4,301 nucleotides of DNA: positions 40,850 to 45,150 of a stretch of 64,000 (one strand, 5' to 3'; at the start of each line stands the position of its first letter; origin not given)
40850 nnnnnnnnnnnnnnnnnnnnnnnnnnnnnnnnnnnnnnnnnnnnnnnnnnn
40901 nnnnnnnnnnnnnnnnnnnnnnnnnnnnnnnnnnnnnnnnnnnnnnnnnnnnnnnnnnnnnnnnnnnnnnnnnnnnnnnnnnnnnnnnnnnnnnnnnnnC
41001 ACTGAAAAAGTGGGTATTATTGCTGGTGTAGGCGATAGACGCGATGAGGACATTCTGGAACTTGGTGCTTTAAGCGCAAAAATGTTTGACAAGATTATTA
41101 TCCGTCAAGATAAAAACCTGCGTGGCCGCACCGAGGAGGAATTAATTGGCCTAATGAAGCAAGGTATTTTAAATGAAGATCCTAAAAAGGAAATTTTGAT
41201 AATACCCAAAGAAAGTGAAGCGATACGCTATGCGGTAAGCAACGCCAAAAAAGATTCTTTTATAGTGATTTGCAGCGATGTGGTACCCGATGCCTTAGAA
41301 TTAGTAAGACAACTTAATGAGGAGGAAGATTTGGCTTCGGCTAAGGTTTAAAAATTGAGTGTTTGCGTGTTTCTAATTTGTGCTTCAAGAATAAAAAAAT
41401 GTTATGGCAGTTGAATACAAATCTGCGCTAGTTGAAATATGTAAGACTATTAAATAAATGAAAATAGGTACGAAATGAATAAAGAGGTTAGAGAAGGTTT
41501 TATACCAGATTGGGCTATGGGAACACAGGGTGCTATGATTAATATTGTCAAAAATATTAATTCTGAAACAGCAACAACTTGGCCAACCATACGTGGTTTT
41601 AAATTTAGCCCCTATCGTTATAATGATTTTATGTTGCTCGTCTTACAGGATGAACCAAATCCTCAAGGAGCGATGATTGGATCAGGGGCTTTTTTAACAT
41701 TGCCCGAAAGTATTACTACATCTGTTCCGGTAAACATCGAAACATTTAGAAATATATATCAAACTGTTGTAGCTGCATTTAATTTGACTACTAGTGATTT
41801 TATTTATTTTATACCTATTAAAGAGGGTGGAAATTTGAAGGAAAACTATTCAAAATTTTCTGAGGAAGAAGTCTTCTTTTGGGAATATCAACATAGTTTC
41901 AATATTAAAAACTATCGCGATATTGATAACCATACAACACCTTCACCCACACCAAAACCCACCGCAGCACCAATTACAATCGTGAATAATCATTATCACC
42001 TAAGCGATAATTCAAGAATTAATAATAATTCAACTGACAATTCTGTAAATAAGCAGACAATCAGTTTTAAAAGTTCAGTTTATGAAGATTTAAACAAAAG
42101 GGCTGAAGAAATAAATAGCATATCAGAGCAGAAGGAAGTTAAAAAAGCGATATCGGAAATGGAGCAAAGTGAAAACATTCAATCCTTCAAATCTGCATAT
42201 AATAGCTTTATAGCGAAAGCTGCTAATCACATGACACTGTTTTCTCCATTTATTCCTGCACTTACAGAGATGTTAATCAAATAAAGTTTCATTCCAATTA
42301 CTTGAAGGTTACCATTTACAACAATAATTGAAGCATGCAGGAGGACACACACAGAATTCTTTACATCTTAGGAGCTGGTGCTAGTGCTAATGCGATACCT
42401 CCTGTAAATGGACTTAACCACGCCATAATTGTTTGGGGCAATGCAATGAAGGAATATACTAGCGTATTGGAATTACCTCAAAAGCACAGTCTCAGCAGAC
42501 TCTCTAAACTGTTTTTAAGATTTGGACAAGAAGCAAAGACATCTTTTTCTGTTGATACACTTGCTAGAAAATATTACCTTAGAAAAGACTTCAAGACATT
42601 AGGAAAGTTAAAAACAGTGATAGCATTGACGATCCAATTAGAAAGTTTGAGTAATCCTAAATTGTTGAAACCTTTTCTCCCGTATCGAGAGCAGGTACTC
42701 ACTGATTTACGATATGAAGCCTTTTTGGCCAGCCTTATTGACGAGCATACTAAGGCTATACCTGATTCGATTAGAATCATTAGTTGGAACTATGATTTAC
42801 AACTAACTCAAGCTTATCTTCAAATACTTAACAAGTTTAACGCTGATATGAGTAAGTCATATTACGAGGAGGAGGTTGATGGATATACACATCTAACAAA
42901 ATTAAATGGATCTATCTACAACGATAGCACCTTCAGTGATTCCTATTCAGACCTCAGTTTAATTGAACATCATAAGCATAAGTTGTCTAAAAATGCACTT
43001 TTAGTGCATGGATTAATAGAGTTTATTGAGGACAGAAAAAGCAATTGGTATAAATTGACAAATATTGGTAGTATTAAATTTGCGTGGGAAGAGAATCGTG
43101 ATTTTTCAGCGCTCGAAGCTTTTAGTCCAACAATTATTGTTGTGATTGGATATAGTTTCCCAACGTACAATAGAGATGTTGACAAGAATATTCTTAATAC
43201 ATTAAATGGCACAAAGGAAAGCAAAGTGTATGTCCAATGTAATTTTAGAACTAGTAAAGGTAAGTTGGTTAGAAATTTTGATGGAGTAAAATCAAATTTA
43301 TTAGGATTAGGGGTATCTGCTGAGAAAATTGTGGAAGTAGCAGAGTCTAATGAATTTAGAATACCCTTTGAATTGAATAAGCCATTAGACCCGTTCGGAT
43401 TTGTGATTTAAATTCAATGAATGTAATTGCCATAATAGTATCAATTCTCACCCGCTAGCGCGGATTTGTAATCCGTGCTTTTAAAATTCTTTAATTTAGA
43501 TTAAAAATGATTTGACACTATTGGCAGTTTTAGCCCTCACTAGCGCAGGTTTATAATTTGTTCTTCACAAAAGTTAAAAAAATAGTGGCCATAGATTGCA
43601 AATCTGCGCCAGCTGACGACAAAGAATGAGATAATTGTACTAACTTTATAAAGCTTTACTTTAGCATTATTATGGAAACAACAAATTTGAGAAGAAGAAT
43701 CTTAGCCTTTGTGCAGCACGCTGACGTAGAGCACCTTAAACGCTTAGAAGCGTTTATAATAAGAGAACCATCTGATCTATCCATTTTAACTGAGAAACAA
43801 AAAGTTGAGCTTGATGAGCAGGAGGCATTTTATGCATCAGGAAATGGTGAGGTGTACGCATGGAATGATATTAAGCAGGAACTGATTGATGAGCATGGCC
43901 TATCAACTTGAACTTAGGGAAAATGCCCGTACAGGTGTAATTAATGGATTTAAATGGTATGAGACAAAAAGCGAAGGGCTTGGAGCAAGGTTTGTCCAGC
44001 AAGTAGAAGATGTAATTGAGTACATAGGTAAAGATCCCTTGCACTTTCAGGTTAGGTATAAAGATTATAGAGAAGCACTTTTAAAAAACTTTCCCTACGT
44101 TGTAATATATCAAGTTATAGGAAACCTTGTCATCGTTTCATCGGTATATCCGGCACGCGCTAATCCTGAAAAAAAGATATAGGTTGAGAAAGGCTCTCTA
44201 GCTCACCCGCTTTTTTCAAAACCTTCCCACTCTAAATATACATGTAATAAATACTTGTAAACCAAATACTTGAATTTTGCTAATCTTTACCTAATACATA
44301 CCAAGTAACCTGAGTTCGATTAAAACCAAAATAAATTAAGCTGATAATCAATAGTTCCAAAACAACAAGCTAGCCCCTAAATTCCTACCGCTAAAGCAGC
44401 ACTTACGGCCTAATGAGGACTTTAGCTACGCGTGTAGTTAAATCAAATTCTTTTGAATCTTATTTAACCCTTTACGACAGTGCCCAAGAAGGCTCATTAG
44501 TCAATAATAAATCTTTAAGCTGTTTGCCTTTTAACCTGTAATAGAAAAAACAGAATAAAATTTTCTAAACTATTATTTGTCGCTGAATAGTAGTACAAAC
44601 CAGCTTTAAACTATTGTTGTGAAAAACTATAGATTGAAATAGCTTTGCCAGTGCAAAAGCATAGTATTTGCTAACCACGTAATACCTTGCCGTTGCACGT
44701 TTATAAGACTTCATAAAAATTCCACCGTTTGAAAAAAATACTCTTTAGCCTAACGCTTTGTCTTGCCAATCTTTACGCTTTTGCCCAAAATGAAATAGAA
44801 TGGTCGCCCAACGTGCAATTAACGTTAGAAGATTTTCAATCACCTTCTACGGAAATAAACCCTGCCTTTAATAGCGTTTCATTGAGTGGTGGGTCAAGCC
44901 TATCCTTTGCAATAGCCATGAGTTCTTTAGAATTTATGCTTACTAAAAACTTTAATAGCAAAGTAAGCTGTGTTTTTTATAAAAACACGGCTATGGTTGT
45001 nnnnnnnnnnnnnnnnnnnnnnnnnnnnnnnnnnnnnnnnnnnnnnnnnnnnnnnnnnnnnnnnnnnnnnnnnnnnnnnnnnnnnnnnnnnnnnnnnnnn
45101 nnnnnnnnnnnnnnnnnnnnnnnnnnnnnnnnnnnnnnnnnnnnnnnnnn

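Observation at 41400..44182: Low-GC two-gene cassette with a SIR2-like protein, flanked by short interspersed repeats and followed by a ParE/RelE TA pair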

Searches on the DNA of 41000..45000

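Call 65: search_rna_families(source=window, start=41000, end=45000, threshold=evalue, max_evalue=1)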
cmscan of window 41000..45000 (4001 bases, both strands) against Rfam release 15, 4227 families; matches with E-value up to 1: 0.
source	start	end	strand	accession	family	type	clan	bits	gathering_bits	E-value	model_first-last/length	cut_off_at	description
